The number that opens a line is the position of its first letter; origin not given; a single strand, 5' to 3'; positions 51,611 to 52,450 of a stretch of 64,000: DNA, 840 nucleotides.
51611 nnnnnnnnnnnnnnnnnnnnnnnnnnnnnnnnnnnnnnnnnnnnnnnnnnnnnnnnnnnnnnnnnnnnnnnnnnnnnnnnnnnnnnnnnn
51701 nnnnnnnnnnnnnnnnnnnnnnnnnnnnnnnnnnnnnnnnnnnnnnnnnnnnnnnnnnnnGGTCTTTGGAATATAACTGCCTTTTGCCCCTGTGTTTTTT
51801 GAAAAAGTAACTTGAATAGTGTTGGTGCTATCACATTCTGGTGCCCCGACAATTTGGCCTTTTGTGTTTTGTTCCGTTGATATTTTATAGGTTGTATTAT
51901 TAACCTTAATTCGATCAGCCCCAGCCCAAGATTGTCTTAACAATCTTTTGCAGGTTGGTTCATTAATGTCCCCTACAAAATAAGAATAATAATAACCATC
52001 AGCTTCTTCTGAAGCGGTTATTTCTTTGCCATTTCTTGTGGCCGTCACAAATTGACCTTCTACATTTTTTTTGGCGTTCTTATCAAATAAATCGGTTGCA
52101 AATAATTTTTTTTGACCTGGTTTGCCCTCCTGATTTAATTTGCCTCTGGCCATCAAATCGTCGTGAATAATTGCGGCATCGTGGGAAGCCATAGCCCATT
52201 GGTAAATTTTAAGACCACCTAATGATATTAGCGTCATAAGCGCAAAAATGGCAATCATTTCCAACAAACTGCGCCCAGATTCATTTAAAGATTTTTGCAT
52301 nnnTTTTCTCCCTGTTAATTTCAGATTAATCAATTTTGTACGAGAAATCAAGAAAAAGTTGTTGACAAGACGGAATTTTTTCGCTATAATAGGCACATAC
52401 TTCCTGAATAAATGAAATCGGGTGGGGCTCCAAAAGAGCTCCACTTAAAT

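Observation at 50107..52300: Second prepilin-like Cys-rich giant, interrupted by a 1-nt frameshift in a T4G4 tract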

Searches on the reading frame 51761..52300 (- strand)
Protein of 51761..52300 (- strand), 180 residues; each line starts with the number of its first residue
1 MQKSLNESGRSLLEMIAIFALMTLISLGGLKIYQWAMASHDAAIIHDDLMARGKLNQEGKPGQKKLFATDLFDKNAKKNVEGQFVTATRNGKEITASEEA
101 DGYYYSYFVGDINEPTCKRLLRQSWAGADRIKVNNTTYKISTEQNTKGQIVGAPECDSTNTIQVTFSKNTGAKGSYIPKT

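Call 44: find_homologous_proteins(query=A3, max_evalue=0.001)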
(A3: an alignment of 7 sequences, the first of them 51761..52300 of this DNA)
Query A3 (7 sequences) (180 aa, profile of the alignment): 1453 proteins with E <= 0.001 among 5800 candidates; the best 120 are listed.
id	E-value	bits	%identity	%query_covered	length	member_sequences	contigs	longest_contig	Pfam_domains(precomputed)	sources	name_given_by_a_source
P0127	8.8e-44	167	43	77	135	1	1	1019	-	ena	-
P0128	1.7e-13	69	24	89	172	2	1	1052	-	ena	-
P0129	3.3e-13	68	24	76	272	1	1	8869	-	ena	-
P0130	8.7e-12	63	27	73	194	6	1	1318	-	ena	-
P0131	1.3e-11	63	25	92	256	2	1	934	-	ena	-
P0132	1.5e-11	63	27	73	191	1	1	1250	-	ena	-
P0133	2.8e-11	62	24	93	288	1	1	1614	-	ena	-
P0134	3.9e-11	61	28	74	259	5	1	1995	-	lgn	-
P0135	4.4e-11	61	27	73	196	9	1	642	-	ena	-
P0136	4.9e-11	61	44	20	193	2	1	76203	PF05307.17,PF08805.17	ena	-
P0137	6.4e-11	60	38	29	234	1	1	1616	-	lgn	-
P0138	7.3e-11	60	22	68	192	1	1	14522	PF05307.17,PF08805.17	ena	-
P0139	1.6e-10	59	22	86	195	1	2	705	PF08805.17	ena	-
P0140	1.8e-10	59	45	18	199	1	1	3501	PF05307.17,PF08805.17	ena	-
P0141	2.4e-10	59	28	94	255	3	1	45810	-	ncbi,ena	-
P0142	2.7e-10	58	24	68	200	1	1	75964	PF05307.17,PF08805.17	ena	-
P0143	3.6e-10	58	24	70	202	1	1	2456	PF05307.17,PF08805.17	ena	-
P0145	4.2e-10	58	26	68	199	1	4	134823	PF05307.17,PF08805.17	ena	-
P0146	4.3e-10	58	45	18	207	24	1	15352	PF05307.17,PF08805.17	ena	-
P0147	4.7e-10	58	23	68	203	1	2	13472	PF05307.17,PF08805.17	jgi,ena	-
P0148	4.9e-10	58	44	20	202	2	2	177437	PF05307.17,PF08805.17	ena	-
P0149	5.6e-10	57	24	68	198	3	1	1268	PF05307.17,PF08805.17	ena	-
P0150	6.0e-10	57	24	68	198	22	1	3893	PF05307.17,PF08805.17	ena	-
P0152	6.7e-10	57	26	89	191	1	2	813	PF08805.17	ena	-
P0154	7.4e-10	57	45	18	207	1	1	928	PF05307.17,PF08805.17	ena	-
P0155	7.6e-10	57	25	68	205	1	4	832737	PF05307.17,PF08805.17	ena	-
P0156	8.2e-10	57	45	18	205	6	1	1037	PF05307.17,PF08805.17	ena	-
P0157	8.5e-10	57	25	68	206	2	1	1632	PF05307.17,PF08805.17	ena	-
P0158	9.0e-10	57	24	68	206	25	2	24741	PF05307.17,PF08805.17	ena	-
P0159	9.7e-10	57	23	68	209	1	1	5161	PF05307.17,PF08805.17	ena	-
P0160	9.8e-10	57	23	70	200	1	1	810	PF05307.17,PF08805.17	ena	-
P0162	1.3e-9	56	29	76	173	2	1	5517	PF05307.17,PF08805.17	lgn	-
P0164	1.3e-9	56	27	75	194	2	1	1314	PF05307.17,PF08805.17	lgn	-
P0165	1.5e-9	56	24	68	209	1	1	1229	PF05307.17,PF08805.17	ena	-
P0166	1.7e-9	56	29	74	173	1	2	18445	PF05307.17,PF08805.17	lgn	-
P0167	1.8e-9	56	24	68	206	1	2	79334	PF05307.17,PF08805.17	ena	-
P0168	1.8e-9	56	24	68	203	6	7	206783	PF05307.17,PF08805.17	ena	-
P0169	2.0e-9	56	44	20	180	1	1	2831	PF05307.17,PF08805.17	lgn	-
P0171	2.8e-9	55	46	19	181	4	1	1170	PF05307.17,PF08805.17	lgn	-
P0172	2.9e-9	55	45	18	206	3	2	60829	PF05307.17,PF08805.17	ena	-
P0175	3.4e-9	55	25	89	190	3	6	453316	PF05307.17,PF08805.17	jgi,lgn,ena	-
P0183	4.8e-9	54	25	89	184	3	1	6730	PF05307.17,PF08805.17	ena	-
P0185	5.2e-9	54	41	22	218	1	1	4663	PF05307.17,PF08805.17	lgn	-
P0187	5.2e-9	54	22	68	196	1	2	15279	PF05307.17,PF08805.17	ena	-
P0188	5.6e-9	54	49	19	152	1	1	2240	PF05307.17,PF08805.17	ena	-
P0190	6.3e-9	54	49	21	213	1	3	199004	PF05307.17,PF08805.17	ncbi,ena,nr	ncbi:MAG: hypothetical protein J6N49_01435 [Alphaproteobacteria bacterium]|nr:hypothetical protein [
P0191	6.5e-9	54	41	22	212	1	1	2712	PF05307.17,PF08805.17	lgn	-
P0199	7.8e-9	54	22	91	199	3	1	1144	PF08805.17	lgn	-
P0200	8.4e-9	54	47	18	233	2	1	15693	PF05307.17,PF08805.17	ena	-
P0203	9.7e-9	53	26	68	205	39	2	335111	PF05307.17,PF08805.17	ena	-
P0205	1.1e-8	53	46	19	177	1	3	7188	PF05307.17,PF08805.17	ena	-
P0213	1.5e-8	53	43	19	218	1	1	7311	PF05307.17,PF08805.17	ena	-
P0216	1.6e-8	53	26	69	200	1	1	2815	PF05307.17,PF08805.17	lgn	-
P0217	1.6e-8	53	46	21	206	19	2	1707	PF05307.17,PF08805.17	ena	-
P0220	1.6e-8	53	47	18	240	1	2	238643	PF05307.17,PF08805.17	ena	-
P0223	1.7e-8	53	22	67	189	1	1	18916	PF05307.17,PF08805.17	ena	-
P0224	1.8e-8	52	26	90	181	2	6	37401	PF05307.17,PF08805.17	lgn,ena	-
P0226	2.1e-8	52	47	18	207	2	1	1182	PF05307.17,PF08805.17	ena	-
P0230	2.3e-8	52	44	20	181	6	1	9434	PF05307.17,PF08805.17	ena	-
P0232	2.4e-8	52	47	18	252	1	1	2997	PF05307.17,PF08805.17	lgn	-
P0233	2.4e-8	52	45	18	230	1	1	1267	PF05307.17,PF08805.17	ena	-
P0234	2.6e-8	52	26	74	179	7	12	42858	PF05307.17,PF08805.17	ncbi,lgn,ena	-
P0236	2.6e-8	52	47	18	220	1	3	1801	PF05307.17,PF08805.17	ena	-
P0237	2.6e-8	52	44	20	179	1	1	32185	PF05307.17,PF08805.17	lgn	-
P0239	2.9e-8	52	26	89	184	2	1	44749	PF05307.17,PF08805.17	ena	-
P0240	2.9e-8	52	47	18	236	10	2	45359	PF05307.17,PF08805.17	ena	-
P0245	3.4e-8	52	42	20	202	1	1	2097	PF05307.17,PF08805.17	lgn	-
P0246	3.4e-8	52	47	18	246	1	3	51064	PF05307.17,PF08805.17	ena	-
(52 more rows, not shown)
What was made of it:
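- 51761..52300 (-): Pilin module, aa 1-180, type IVb-like. The profile search hits pilins annotated PF05307/PF08805 (call 44).
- On Type IV pilin (class III signal peptide protein): The family profile A3 retrieves more than 1400 proteins at E of 1e-3 or better, many pre-annotated PF05307+PF08805 (call 44).
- Closest known: Type IVb pilins. Same: Relatives found with the N-terminal profile carry PF05307 and PF08805 (call 44).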

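Call 45: search_protein_families(library=pfam, alignment_id=A3, max_evalue=10)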
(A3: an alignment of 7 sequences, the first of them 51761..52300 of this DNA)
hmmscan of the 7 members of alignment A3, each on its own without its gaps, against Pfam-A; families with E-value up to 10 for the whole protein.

A. member 1, window:51761-52300:- (180 aa): 0 families

B. families by the number of members that match (of 7 scanned): 3 families
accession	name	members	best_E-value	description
PF07963.17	N_methyl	2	0.0006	Prokaryotic N-terminal methylation motif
PF04146.21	YTH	1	0.086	YT521-B-like domain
PF11189.13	DUF2973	1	1.2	Protein of unknown function (DUF2973)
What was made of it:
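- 52258..52300 (-): Class-III (prepilin-type) signal, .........|RSLLE. G9 is at -1 and E14 at +5. The hydrophobic alpha1-N helix follows. N_methyl is detected in 2 of 7 relatives (call 45).
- On Type IV pilin (class III signal peptide protein): This protein matches no family, even at E up to 10 (call 45). N_methyl is found in 2 of 7 relatives, with best E 6e-4 (call 45).
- Closest known: Type IVb pilins. Different: This protein does not itself reach any Pfam pilin model (call 45).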

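Call 60: predict_structure(alignment_id=A4)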
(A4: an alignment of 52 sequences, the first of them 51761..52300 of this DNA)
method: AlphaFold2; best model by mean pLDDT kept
length: 180 residues; sequences in the alignment: 52
mean_pLDDT: 82.0   pTM: 0.74
mean pLDDT of the five models: 82.0, 81.3, 80.4, 78.7, 77.5
residues with pLDDT >= 90: 84; 70-90: 60; 50-70: 19; < 50: 17
segments of 3 or more residues with pLDDT < 50: 62-70, 172-179
pLDDT, mean of each block of 10 residues (from residue 1): 66 92 94 94 95 81 47 65 83 89 90 96 91 92 80 88 87 48
secondary structure, 60 per line:
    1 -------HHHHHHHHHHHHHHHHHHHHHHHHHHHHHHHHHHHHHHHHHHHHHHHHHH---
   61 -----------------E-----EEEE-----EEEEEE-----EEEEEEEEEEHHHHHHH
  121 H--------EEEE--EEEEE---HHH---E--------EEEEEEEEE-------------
elements in order: H8-57 E84-87 E93-98 E104-113 H114-121 E130-133 E136-140 E159-167
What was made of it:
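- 51761..52300 (-): The AF2 model has pLDDT 82, helix 8-57 and 6 strands (call 60).
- On Type IV pilin (class III signal peptide protein): The AF2 model has pLDDT 82 and pTM 0.74, with helix 8-57 followed by six strands (call 60).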

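Call 62: fold_search(model_id=the predicted structure, library=pdb)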
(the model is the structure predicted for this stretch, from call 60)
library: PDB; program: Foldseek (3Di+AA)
matches with E <= 10: 631; with E <= 0.001: 0
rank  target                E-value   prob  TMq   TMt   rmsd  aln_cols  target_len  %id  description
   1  9iuf_A                8.4e-03  1.00  0.49  0.43   8.8       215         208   13  Cryo-EM structure of the type IVb pilus from enterotoxigenic Escherichia coli (released 2025-05-28)
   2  4d1g_A                4.6e-02  0.20  0.17  0.23  10.0       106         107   14  Crystal structure of the fiber head domain of the Atadenovirus snake adenovirus 1, native, second P212121 crystal form (released 2014-12-17)
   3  8uhf_E                5.9e-02  0.91  0.46  0.44   7.5       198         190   14  Cryo-EM of Vibrio cholerae toxin co-regulated pilus - asymmetric reconstruction (released 2023-12-06)
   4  2bsj_B                6.2e-02  0.90  0.30  0.41   4.5       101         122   12  Native Crystal Structure of the Type III Secretion chaperone SycT from Yersinia enterocolitica (released 2005-09-20)
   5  4d1g_C                6.2e-02  0.25  0.16  0.25  10.0       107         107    9  Crystal structure of the fiber head domain of the Atadenovirus snake adenovirus 1, native, second P212121 crystal form (released 2014-12-17)
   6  4d0u_C                6.2e-02  0.18  0.15  0.22  10.3       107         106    9  Crystal structure of the fiber head domain of the Atadenovirus snake adenovirus 1, selenomethionine-derivative (released 2014-12-17)
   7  2x12_A                7.0e-02  0.57  0.24  0.23   8.8       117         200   14  pH-induced modulation of Streptococcus parasanguinis adhesion by Fap1 fimbriae (released 2010-07-07)
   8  4d0v_B                7.0e-02  0.18  0.15  0.22  10.3       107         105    9  Crystal structure of the fiber head domain of the Atadenovirus snake adenovirus 1, native, I213 crystal form (released 2014-12-17)
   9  4d0u_B                7.9e-02  0.16  0.15  0.22  10.3       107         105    9  Crystal structure of the fiber head domain of the Atadenovirus snake adenovirus 1, selenomethionine-derivative (released 2014-12-17)
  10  1ttw_A                8.9e-02  0.80  0.27  0.38   4.9        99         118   10  Crystal structure of the Yersinia Pestis type III secretion chaperone SycH in complex with a stable fragment of YscM2 (released 2004-08-31)
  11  4d1g_B                8.9e-02  0.16  0.18  0.24   9.7       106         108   14  Crystal structure of the fiber head domain of the Atadenovirus snake adenovirus 1, native, second P212121 crystal form (released 2014-12-17)
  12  8uhf_A                9.5e-02  0.92  0.49  0.47   9.0       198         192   14  Cryo-EM of Vibrio cholerae toxin co-regulated pilus - asymmetric reconstruction (released 2023-12-06)
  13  3s0t_B                1.0e-01  0.72  0.25  0.25  11.3       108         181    9  Crystal structure of the CofA Type IV pilin subunit from enterotoxigenic E. coli (released 2012-04-11)
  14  4d0u_A                1.1e-01  0.14  0.17  0.23  10.2       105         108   12  Crystal structure of the fiber head domain of the Atadenovirus snake adenovirus 1, selenomethionine-derivative (released 2014-12-17)
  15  3s0t_A                1.1e-01  0.84  0.28  0.28   5.6       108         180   15  Crystal structure of the CofA Type IV pilin subunit from enterotoxigenic E. coli (released 2012-04-11)
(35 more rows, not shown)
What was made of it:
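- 51761..52300 (-): The best PDB hits are the CofA and TcpA pili (call 62).
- On Type IV pilin (class III signal peptide protein): All E-values are above 0.001, so the match is weak (call 62).
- Closest known: Modular type IV pilins, such as Streptococcus sanguinis PilB/PilC and ETEC CofB. Same: Here the pilin module is supported by calls 44, 60 and 62.
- Closest known: Type IVb pilins. Same: The best structural matches are the CofA and TcpA filaments (call 62).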
